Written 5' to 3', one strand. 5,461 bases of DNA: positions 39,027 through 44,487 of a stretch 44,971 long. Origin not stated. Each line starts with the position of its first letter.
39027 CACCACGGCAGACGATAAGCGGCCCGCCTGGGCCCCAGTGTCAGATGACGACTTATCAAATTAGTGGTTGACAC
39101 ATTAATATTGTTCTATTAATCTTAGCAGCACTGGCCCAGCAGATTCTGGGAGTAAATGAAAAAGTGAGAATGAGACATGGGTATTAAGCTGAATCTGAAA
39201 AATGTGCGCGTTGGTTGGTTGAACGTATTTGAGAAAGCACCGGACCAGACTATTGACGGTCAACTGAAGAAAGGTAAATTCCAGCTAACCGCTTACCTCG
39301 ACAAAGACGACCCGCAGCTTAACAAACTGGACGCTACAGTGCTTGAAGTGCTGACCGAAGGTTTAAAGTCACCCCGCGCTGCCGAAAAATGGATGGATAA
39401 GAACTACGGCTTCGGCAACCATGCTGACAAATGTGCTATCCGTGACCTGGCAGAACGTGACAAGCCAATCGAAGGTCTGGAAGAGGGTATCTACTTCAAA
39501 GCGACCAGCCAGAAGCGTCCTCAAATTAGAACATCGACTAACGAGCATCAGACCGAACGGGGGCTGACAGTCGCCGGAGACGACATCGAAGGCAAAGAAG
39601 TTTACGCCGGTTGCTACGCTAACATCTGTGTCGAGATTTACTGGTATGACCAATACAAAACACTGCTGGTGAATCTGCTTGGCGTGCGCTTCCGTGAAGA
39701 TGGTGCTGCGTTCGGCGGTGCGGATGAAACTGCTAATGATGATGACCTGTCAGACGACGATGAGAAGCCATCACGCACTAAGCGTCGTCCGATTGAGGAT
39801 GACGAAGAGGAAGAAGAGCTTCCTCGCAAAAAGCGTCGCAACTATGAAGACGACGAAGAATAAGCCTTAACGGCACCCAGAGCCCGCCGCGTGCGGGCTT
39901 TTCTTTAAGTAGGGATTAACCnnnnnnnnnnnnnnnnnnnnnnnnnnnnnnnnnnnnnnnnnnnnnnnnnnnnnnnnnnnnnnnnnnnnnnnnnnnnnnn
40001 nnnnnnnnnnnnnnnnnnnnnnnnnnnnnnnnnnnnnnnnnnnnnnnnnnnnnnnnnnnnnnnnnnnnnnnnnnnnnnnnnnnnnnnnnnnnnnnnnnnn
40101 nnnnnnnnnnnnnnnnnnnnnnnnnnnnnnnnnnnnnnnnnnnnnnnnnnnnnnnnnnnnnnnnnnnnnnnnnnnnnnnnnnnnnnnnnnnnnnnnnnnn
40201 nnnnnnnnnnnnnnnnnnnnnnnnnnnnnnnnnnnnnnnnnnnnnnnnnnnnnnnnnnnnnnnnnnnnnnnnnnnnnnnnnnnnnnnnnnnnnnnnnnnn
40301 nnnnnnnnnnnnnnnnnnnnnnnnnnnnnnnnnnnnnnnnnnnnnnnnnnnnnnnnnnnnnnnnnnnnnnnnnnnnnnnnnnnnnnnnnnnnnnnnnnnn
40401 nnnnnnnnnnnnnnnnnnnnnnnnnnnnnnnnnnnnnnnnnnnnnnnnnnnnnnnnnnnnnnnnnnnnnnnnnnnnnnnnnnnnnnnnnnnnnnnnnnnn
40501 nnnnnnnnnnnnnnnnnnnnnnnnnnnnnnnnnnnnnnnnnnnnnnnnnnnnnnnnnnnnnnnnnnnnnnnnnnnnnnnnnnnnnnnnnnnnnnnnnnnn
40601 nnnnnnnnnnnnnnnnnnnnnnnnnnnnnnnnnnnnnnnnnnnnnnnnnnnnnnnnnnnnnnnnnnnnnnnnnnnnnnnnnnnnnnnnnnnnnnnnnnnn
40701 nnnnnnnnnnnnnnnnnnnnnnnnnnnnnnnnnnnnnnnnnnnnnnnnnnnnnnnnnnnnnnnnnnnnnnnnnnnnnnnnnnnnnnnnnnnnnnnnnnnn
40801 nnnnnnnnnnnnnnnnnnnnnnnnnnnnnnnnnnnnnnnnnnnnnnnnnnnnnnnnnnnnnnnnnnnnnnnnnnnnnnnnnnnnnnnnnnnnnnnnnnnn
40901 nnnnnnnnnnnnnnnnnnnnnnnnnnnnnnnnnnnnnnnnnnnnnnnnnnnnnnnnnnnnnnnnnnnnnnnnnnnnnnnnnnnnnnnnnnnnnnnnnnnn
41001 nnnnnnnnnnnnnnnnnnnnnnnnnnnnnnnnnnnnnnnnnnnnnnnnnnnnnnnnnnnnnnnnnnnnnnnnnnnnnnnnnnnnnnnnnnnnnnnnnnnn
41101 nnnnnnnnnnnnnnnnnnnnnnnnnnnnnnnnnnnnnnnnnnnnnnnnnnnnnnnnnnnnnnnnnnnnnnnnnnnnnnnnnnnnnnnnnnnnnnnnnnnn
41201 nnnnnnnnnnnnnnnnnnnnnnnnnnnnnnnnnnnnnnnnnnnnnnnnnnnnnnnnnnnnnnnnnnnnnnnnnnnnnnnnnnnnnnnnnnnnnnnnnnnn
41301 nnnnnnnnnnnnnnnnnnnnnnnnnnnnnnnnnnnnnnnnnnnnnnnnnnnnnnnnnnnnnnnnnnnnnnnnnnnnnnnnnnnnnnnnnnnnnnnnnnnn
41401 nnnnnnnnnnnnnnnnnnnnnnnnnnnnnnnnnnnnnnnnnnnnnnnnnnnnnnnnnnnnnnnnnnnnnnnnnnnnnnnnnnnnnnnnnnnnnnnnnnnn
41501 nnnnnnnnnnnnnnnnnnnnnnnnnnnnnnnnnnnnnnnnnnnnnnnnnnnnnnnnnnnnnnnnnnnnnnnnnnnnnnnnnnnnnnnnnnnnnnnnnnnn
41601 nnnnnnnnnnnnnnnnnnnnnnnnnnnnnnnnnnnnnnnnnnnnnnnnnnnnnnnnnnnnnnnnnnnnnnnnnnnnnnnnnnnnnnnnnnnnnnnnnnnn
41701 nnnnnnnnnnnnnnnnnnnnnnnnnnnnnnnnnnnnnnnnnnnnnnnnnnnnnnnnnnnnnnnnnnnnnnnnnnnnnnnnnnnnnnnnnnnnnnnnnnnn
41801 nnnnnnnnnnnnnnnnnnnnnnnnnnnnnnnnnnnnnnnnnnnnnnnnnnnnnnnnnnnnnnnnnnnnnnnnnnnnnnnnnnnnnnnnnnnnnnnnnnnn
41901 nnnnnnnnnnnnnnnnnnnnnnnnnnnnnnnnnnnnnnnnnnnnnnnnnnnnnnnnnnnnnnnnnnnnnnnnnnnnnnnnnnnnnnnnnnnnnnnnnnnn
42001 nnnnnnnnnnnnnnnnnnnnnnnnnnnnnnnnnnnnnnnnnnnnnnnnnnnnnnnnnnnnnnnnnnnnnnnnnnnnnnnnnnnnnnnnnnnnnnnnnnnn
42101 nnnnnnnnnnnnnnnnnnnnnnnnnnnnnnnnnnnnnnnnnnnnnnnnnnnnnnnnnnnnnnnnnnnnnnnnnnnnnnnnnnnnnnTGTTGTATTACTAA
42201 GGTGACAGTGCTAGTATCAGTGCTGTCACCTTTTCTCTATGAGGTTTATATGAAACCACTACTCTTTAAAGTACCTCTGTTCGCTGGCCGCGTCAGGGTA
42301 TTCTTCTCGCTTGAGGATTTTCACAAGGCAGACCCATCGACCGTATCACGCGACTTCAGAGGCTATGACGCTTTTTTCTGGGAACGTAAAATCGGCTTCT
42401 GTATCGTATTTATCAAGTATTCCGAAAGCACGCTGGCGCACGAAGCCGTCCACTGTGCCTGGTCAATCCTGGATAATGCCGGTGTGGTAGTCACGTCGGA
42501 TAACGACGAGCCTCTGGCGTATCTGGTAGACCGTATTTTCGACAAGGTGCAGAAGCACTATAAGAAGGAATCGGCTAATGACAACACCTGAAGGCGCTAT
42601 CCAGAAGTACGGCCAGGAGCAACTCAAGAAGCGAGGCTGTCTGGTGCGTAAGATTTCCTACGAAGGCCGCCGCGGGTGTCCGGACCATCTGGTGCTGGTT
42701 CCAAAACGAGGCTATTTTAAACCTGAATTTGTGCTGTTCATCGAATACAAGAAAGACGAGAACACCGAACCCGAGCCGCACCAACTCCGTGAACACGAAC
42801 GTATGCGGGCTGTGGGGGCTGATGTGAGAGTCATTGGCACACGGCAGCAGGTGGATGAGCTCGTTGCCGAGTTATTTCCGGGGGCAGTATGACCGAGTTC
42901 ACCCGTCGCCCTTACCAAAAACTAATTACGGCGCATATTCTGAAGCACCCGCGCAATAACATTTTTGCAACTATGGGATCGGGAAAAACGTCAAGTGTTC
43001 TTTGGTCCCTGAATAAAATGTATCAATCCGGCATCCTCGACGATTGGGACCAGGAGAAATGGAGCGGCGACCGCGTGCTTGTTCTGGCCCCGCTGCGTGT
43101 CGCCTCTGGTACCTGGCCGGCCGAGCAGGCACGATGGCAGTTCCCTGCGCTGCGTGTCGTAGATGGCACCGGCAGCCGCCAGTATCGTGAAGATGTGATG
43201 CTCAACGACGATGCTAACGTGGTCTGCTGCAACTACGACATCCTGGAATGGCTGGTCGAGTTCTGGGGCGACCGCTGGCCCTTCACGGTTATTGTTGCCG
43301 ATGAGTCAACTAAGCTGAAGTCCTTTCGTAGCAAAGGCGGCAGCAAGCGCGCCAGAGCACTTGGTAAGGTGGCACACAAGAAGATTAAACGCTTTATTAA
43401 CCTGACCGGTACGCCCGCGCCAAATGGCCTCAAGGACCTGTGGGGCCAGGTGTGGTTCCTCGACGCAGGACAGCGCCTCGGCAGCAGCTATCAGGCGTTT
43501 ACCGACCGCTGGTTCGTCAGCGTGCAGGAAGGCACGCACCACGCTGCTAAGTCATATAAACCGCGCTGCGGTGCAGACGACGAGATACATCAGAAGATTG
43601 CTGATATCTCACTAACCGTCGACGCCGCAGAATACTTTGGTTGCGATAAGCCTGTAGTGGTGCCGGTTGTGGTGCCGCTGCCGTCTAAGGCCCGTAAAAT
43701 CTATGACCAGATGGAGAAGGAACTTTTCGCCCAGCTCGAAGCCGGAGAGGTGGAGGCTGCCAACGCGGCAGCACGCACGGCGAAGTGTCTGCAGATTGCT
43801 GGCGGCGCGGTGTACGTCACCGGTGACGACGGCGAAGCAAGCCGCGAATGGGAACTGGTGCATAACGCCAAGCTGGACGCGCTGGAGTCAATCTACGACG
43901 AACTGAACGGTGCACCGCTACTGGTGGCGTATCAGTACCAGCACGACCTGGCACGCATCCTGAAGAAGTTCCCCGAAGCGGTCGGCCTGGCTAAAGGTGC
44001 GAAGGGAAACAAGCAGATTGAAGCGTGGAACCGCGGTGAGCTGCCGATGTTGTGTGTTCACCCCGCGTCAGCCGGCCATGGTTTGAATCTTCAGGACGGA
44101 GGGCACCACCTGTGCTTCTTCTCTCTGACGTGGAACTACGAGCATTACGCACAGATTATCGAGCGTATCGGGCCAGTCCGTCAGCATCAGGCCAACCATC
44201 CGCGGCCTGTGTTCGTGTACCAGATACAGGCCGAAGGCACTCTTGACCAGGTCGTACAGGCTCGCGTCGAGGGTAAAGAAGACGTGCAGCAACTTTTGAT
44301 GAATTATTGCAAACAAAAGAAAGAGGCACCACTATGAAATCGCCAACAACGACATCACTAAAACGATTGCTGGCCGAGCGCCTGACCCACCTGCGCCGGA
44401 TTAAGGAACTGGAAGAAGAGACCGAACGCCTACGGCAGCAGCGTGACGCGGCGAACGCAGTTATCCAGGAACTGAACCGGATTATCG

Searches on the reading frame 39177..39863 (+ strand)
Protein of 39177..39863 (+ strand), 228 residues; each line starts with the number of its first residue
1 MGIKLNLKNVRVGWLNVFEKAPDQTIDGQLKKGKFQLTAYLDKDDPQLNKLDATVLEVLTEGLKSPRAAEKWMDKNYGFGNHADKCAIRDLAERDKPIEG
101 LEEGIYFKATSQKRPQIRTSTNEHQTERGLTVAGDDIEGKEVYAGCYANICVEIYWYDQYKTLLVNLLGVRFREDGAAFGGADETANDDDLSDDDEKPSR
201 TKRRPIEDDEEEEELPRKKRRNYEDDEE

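Call 119: search_protein_families(library=pfam, proteins=[window:39177-39863:+], max_evalue=0.001)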
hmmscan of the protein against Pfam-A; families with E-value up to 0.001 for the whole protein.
window:39177-39863:+ (228 aa): 1 family
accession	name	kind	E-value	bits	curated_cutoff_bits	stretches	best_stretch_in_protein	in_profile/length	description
PF10991.15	Enc34_ssDNA-bd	-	6.6e-16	58.9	26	1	4-190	2-167/176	Enterobacter phage Enc34, ssDNA-binding protein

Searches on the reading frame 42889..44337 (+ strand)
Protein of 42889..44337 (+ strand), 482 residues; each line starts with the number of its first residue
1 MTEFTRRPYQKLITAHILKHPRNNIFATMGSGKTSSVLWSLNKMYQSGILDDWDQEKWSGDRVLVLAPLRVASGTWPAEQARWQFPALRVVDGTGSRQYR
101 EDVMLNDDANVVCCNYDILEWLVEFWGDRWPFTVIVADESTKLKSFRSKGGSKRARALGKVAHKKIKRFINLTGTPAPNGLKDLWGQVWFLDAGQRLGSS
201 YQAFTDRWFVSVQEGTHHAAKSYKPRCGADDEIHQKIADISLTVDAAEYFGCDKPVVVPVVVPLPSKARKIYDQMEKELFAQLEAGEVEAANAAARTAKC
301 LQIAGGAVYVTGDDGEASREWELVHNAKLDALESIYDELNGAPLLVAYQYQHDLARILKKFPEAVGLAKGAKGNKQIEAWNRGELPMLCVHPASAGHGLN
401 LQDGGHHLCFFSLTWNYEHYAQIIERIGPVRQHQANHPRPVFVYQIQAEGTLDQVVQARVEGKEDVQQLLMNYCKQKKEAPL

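Call 119: search_protein_families(library=pfam, proteins=[window:42889-44337:+], max_evalue=0.001)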
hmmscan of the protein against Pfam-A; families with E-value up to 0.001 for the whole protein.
window:42889-44337:+ (482 aa): 2 families
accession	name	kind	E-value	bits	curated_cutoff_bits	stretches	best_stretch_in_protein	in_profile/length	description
PF00176.29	SNF2-rel_dom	-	2.6e-12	46.9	24.9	1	27-205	23-190/290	SNF2-related domain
PF00271.37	Helicase_C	-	0.00026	21.7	23.5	1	328-428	2-107/110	Helicase conserved C-terminal domain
